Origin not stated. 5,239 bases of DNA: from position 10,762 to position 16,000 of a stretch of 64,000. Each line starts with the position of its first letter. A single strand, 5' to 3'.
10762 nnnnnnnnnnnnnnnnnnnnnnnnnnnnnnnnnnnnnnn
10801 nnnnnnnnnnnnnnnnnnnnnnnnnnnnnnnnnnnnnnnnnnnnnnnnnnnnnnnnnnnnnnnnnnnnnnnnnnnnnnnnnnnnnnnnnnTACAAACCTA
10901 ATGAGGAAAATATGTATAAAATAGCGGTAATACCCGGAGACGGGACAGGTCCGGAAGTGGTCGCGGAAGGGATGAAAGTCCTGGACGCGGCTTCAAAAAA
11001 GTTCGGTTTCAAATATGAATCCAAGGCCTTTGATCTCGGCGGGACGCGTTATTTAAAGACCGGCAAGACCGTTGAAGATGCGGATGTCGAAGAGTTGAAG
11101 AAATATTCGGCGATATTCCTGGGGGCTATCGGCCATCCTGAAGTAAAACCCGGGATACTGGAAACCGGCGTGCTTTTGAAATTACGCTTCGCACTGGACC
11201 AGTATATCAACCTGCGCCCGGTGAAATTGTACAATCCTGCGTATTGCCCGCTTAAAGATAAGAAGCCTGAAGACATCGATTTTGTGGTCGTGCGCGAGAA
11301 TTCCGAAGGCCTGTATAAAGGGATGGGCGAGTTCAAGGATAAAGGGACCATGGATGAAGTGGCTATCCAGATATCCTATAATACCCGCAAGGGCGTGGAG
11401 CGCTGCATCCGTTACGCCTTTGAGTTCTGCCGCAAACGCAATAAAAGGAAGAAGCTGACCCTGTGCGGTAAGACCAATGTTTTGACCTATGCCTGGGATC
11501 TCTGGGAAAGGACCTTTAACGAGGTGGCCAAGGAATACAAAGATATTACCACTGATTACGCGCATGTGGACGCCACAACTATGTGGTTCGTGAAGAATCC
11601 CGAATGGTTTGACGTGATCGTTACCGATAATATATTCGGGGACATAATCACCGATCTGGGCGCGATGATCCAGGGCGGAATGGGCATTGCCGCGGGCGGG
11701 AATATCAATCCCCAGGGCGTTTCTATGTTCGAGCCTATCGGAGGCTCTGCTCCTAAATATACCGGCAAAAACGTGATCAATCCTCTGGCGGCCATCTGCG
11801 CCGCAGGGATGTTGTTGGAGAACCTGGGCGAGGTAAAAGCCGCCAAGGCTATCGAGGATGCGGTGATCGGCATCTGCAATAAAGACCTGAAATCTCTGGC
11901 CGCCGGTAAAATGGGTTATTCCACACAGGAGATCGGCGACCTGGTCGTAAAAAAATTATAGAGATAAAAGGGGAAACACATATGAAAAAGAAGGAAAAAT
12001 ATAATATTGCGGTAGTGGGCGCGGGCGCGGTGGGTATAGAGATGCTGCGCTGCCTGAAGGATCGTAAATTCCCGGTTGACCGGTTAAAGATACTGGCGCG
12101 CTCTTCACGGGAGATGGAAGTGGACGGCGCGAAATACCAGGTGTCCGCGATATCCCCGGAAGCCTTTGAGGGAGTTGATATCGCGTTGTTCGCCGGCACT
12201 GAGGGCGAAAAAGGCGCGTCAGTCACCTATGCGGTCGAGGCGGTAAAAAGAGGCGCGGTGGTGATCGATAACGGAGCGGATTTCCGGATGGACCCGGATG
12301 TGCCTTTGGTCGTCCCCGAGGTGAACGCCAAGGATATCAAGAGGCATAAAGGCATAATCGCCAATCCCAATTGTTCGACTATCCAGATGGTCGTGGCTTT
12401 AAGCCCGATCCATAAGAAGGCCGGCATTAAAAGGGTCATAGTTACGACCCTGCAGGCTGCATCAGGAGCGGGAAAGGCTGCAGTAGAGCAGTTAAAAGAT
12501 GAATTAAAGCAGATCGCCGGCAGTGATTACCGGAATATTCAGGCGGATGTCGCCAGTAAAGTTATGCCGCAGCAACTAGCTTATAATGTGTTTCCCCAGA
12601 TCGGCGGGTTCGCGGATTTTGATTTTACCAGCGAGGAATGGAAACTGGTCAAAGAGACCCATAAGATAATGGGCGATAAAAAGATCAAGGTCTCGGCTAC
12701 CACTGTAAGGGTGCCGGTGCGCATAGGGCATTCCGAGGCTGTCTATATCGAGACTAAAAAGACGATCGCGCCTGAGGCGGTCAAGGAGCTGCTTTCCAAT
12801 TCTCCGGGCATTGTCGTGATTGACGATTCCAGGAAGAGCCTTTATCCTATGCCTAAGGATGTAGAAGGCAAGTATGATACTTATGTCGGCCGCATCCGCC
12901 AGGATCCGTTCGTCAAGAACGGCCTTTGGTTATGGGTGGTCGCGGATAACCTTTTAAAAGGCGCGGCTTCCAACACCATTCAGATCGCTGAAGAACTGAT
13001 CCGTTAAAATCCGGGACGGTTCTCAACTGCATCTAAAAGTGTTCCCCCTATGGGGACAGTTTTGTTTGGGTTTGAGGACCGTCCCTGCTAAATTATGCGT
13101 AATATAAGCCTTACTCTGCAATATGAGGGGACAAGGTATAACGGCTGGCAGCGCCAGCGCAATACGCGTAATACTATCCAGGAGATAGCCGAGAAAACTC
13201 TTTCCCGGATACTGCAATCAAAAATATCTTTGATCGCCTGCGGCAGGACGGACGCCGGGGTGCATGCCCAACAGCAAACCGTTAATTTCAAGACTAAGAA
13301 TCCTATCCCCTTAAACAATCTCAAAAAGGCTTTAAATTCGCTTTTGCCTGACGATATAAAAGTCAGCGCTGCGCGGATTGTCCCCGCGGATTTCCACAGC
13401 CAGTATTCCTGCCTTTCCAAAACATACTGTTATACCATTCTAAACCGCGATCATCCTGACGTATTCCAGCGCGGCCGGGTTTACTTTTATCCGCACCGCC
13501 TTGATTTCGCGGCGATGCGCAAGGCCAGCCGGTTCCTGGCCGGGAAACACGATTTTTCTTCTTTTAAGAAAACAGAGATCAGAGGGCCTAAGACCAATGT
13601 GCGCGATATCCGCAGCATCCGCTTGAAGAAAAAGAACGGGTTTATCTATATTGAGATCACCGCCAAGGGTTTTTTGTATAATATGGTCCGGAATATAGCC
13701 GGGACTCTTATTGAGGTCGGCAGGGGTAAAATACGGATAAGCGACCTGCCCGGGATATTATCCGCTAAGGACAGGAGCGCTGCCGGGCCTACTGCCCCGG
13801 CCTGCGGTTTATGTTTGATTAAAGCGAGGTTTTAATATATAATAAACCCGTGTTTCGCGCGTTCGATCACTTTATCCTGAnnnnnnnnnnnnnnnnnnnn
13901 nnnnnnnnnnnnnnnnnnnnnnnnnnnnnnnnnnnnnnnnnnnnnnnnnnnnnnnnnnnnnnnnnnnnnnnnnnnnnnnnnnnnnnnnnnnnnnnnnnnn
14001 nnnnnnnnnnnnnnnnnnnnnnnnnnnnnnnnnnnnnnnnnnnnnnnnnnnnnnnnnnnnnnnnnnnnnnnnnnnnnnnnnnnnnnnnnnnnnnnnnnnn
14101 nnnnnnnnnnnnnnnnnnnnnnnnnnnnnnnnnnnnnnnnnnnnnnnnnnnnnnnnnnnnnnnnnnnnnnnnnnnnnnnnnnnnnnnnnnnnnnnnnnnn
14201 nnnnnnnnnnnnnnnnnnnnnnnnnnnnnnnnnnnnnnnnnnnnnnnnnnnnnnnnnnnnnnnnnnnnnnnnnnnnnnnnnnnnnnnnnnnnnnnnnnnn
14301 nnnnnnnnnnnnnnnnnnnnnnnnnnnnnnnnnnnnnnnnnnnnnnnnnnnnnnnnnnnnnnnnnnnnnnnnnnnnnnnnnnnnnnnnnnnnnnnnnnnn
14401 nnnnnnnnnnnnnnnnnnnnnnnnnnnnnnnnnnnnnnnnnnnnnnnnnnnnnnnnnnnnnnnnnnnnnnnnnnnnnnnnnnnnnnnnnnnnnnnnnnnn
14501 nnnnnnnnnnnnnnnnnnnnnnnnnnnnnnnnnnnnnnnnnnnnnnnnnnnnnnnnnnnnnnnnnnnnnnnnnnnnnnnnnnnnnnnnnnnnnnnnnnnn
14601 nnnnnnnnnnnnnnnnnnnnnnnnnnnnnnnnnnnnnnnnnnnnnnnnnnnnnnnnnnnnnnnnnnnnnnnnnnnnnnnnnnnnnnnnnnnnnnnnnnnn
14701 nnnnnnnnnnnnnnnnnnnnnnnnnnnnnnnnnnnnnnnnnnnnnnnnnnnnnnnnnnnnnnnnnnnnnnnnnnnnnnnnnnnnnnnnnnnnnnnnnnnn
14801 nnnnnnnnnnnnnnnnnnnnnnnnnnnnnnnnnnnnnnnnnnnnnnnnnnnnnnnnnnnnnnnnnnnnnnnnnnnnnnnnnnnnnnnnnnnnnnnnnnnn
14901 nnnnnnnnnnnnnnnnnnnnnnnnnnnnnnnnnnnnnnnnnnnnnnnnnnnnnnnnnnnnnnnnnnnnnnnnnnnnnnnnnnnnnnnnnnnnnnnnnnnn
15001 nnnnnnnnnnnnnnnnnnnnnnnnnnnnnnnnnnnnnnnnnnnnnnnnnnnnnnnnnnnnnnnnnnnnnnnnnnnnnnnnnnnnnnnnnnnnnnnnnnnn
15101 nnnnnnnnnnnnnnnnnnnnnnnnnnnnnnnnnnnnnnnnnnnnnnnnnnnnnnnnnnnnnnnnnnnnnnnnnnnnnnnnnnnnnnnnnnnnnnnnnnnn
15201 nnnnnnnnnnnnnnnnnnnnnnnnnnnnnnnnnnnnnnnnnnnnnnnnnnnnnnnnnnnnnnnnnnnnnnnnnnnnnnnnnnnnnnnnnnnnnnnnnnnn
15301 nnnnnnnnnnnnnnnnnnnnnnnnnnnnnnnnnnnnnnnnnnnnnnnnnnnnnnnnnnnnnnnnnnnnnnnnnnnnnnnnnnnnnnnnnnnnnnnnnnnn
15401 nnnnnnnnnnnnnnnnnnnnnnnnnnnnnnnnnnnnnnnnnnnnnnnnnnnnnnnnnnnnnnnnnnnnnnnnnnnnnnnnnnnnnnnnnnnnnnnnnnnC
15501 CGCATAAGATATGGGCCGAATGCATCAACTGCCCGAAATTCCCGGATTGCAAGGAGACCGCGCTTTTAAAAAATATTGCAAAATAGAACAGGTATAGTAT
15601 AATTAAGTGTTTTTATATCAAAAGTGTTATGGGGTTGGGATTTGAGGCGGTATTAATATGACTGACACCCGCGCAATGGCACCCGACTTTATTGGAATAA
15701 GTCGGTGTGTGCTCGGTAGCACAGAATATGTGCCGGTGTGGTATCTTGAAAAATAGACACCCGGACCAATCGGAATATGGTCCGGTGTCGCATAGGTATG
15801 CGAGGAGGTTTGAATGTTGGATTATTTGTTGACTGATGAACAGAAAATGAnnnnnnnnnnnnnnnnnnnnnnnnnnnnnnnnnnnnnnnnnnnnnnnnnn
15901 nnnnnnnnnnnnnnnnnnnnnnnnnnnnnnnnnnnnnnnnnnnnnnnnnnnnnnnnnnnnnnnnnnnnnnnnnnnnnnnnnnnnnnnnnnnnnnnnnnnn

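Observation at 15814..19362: PilZ c-di-GMP receptor translationally coupled inside an acyl-CoA dehydrogenase / EtfB / ferredoxin-EtfA (bifurcating-type) operon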

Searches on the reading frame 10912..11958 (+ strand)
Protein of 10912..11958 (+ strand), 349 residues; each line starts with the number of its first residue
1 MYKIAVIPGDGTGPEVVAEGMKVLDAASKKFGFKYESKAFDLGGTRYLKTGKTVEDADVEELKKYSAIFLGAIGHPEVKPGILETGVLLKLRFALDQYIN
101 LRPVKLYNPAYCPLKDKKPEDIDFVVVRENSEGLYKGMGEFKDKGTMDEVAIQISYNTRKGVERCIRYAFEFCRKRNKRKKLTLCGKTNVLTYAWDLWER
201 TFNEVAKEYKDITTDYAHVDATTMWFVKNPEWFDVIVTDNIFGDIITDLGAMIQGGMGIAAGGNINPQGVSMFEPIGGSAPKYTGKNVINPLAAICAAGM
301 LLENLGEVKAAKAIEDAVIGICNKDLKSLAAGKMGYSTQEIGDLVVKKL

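Call 82: search_protein_families(library=pfam, proteins=[window:10912-11958:+], max_evalue=0.00001)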
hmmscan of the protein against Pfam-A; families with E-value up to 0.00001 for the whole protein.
window:10912-11958:+ (349 aa): 1 family
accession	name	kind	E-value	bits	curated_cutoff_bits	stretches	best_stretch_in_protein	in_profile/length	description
PF00180.25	Iso_dh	-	1.1e-93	314.8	27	1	3-345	1-348/348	Isocitrate/isopropylmalate dehydrogenase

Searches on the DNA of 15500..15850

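Call 52: search_rna_families(source=window, start=15500, end=15850, threshold=evalue, max_evalue=1)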
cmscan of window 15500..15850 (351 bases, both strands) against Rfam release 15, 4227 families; matches with E-value up to 1: 0.
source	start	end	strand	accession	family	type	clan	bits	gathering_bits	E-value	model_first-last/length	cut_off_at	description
